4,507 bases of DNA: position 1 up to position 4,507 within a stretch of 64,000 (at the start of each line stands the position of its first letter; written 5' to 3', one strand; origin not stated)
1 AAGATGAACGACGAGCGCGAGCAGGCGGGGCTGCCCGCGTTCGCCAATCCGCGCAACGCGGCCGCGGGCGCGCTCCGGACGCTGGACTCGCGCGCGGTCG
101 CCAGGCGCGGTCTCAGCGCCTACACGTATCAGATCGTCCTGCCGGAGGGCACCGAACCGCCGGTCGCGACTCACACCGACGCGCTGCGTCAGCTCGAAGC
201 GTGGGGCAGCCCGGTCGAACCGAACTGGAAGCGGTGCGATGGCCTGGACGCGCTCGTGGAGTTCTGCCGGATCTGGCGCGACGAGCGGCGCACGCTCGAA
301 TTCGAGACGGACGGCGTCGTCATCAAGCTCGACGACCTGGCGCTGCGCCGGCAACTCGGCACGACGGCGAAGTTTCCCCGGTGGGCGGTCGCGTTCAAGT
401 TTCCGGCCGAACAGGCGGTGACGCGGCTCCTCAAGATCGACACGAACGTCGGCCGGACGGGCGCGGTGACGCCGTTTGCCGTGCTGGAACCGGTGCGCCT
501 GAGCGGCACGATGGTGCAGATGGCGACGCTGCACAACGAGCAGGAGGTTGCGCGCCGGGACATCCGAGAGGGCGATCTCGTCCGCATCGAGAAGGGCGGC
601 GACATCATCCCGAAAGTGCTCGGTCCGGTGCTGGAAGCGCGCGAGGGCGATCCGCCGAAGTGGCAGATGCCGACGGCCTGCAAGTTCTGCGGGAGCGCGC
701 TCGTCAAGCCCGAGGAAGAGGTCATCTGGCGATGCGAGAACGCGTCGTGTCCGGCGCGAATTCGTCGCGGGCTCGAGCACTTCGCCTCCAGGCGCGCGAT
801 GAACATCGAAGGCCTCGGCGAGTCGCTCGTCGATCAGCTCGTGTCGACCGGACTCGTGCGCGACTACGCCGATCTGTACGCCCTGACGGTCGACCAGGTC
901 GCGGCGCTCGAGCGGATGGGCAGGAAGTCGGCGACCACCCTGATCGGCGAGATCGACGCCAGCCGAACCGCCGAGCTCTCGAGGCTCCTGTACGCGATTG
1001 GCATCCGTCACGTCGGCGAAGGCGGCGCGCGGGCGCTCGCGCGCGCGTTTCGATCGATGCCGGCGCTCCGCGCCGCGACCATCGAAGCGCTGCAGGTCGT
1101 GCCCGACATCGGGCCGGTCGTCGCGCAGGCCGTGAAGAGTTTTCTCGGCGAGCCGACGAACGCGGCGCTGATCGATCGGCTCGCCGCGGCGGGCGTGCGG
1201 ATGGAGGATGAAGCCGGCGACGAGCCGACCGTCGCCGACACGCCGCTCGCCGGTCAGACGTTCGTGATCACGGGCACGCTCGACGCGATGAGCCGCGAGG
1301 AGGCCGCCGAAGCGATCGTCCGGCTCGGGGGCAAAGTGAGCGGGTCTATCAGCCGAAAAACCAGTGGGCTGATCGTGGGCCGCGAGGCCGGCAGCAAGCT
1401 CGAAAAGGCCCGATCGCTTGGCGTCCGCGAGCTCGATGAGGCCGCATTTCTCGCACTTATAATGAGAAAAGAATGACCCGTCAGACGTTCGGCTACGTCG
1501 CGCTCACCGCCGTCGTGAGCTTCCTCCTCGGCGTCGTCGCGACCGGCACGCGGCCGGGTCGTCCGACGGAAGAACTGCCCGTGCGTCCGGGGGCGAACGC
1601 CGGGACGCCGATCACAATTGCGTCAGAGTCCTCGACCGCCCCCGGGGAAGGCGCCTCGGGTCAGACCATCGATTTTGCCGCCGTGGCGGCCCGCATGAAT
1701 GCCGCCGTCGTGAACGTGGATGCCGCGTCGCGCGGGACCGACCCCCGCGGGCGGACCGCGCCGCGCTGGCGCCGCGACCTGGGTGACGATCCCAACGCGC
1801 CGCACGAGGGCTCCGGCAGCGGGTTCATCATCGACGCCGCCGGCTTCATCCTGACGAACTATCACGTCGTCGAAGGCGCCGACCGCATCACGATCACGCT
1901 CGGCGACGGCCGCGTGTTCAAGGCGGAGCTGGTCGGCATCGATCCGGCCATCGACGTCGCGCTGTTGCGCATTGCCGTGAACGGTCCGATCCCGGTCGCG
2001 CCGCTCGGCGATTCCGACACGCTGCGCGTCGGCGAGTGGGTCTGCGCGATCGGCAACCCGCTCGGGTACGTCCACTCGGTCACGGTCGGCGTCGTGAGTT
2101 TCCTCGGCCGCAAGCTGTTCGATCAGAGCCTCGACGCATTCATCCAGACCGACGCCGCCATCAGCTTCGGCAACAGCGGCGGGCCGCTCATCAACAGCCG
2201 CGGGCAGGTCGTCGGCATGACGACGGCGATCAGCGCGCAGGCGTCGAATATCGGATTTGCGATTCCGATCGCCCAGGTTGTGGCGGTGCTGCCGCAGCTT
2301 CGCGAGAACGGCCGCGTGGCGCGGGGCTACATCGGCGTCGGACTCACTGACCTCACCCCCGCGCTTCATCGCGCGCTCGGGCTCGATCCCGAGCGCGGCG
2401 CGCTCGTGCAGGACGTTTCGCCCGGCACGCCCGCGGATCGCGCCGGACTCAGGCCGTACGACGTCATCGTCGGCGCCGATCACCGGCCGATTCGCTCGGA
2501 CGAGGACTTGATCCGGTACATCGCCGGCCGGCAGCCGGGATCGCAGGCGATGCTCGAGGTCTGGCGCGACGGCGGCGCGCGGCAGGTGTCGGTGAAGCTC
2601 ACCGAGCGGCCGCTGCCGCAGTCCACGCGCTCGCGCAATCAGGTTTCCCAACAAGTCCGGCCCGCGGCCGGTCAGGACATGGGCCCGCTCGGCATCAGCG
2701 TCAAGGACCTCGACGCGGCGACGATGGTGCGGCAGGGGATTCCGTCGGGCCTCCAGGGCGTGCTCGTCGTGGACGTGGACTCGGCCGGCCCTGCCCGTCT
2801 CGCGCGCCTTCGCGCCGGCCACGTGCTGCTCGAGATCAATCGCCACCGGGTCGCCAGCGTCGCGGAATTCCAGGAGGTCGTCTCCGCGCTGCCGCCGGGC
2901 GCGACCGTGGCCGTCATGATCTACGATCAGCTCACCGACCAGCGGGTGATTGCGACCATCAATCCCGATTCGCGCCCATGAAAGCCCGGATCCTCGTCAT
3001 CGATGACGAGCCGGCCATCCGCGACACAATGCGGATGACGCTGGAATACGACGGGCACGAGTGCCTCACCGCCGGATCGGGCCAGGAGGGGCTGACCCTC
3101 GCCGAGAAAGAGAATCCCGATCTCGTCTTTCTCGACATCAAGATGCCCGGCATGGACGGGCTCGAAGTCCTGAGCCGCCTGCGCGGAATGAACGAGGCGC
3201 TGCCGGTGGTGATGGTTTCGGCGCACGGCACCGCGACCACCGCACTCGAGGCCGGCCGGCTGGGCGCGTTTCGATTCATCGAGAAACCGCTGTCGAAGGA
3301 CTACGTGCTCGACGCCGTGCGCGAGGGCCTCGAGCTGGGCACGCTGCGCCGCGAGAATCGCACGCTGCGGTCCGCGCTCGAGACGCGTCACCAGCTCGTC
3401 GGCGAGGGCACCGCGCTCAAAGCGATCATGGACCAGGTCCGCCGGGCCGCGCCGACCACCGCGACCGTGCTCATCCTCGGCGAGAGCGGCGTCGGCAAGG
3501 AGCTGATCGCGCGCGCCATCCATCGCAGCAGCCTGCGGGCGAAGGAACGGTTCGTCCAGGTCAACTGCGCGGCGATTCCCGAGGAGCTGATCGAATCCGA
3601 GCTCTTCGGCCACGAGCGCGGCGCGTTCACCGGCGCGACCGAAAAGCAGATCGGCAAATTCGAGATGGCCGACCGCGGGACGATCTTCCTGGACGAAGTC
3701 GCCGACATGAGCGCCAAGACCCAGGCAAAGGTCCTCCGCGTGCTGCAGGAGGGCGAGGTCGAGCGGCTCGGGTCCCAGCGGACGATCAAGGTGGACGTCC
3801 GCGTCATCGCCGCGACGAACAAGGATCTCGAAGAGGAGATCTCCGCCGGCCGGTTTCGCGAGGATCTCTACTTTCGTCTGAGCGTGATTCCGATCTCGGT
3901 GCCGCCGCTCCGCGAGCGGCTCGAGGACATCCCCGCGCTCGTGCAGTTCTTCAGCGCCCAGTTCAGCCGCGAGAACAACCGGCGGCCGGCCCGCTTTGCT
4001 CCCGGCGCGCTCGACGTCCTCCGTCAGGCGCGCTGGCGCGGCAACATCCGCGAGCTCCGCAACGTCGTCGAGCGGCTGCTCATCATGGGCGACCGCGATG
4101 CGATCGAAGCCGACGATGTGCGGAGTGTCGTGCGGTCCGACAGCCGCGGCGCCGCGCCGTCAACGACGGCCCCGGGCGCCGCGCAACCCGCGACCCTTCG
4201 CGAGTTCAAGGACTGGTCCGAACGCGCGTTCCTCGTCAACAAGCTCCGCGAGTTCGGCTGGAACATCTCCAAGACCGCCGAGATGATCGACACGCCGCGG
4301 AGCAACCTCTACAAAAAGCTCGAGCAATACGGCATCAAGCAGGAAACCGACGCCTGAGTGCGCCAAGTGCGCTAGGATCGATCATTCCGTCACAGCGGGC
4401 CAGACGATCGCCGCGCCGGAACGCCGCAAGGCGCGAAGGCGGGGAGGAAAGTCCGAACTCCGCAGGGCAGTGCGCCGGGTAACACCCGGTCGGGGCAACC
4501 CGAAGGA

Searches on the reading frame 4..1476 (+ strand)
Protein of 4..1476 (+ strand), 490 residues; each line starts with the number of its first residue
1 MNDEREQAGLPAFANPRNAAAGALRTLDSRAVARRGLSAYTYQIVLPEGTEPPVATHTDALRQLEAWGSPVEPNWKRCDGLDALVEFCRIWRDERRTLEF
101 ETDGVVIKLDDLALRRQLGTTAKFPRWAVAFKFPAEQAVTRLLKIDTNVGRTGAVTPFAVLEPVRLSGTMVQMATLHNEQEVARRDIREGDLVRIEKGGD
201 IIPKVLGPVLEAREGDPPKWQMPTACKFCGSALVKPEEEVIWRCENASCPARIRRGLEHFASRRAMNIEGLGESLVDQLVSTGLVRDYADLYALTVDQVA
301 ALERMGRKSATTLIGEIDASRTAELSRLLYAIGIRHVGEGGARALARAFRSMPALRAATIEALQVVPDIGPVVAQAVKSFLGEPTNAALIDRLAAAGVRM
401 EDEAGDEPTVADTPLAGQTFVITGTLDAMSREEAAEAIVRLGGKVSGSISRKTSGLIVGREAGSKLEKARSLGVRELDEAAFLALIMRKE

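Call 70: search_protein_families(library=pfam, proteins=[window:4-1476:+], max_evalue=0.0001)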
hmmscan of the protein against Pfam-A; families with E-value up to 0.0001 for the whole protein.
window:4-1476:+ (490 aa): 7 families
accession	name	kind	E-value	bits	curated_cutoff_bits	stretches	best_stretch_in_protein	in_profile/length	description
PF01653.23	DNA_ligase_aden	-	2.1e-43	149.1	27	1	1-136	118-253/253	NAD-dependent DNA ligase adenylation domain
PF03120.22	DNA_ligase_OB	-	1e-30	105.8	32.9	1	140-215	2-77/79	NAD-dependent DNA ligase OB-fold domain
PF12826.13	HHH_2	-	1.2e-20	73.8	27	1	327-390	1-64/64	Helix-hairpin-helix motif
PF14520.12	HHH_5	-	9.2e-13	48.9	27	1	266-316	5-54/57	Helix-hairpin-helix domain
PF00533.33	BRCT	-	1e-11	45.3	21.3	1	412-484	3-76/78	BRCA1 C Terminus (BRCT) domain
PF03119.21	DNA_ligase_ZBD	-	6.6e-09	35.9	25.8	1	229-251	5-27/27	NAD-dependent DNA ligase C4 zinc finger domain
PF12738.14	PTCB-BRCT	-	3.2e-05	24.3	22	1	426-474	8-56/63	twin BRCT domain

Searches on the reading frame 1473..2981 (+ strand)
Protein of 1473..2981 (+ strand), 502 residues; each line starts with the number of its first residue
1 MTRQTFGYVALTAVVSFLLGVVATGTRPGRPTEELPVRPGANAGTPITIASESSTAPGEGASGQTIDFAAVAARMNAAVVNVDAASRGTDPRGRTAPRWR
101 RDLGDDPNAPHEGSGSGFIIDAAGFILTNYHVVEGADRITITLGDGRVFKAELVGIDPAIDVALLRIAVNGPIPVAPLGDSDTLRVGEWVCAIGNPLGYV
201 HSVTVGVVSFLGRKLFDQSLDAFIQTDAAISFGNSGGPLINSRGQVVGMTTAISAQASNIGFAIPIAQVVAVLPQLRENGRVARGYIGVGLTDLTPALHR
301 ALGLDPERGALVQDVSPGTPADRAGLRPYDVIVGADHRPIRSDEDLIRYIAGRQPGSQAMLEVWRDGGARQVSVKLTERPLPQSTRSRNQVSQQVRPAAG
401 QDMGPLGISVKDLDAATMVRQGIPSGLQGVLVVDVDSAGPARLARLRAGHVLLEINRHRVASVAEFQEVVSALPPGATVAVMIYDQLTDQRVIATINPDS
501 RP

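Call 70: search_protein_families(library=pfam, proteins=[window:1473-2981:+], max_evalue=0.0001)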
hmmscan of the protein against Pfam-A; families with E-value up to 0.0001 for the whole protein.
window:1473-2981:+ (502 aa): 6 families
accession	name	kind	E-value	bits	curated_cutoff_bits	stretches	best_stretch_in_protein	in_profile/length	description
PF13365.12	Trypsin_2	-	2.6e-35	122.7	27.6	1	115-249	1-144/144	Trypsin-like peptidase domain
PF13180.12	PDZ_2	-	9e-31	106.4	27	2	285-376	1-80/80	PDZ domain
PF17820.7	PDZ_6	-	3.4e-18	65.6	27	2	312-365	2-54/54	PDZ domain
PF00089.32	Trypsin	-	1e-16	61.9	20.6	1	116-271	28-218/220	Trypsin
PF00595.29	PDZ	-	2e-11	44.6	23.2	0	404-476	10-73/81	PDZ domain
PF04495.20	GRASP55_65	-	4.6e-05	24.2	27.7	0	309-352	44-88/138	GRASP55/65 PDZ-like domain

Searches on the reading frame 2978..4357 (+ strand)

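Call 70: search_protein_families(library=pfam, proteins=[window:2978-4357:+], max_evalue=0.0001)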
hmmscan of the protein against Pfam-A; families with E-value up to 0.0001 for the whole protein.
window:2978-4357:+ (459 aa): 11 families
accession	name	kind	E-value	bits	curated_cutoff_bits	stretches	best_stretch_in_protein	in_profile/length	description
PF00158.32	Sigma54_activat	-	3.6e-73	245.2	20.2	1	141-306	2-167/168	Sigma-54 interaction domain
PF00072.30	Response_reg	-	8.2e-30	103.7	30.2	1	5-114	1-110/111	Response regulator receiver domain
PF25601.1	AAA_lid_14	-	3.7e-23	81.6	27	1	312-395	1-84/87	AAA+ ATPase lid domain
PF14532.12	Sigma54_activ_2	-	8.8e-23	81.5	25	1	141-311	1-138/138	Sigma-54 interaction domain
PF02954.25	HTH_8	-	1.9e-07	31.1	22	1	415-451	6-42/42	Bacterial regulatory protein, Fis family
PF00004.35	AAA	-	2e-07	31.9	21.2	1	164-300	1-130/131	ATPase family associated with various cellular activities (AAA)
PF07728.20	AAA_5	-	1.3e-06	28.9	22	1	164-282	2-123/139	AAA domain (dynein-related subfamily)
PF07726.17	AAA_3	-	2.3e-06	28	27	1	164-281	2-111/131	ATPase family associated with various cellular activities (AAA)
PF07724.20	AAA_2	-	3.1e-05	24.5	27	1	162-289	4-132/166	AAA domain (Cdc48 subfamily)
PF01078.27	Mg_chelatase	-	3.7e-05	23.7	20.3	0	157-281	18-157/207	Magnesium chelatase, subunit ChlI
PF13191.12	AAA_16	-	6.4e-05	23.9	32.6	0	145-200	7-63/167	AAA ATPase domain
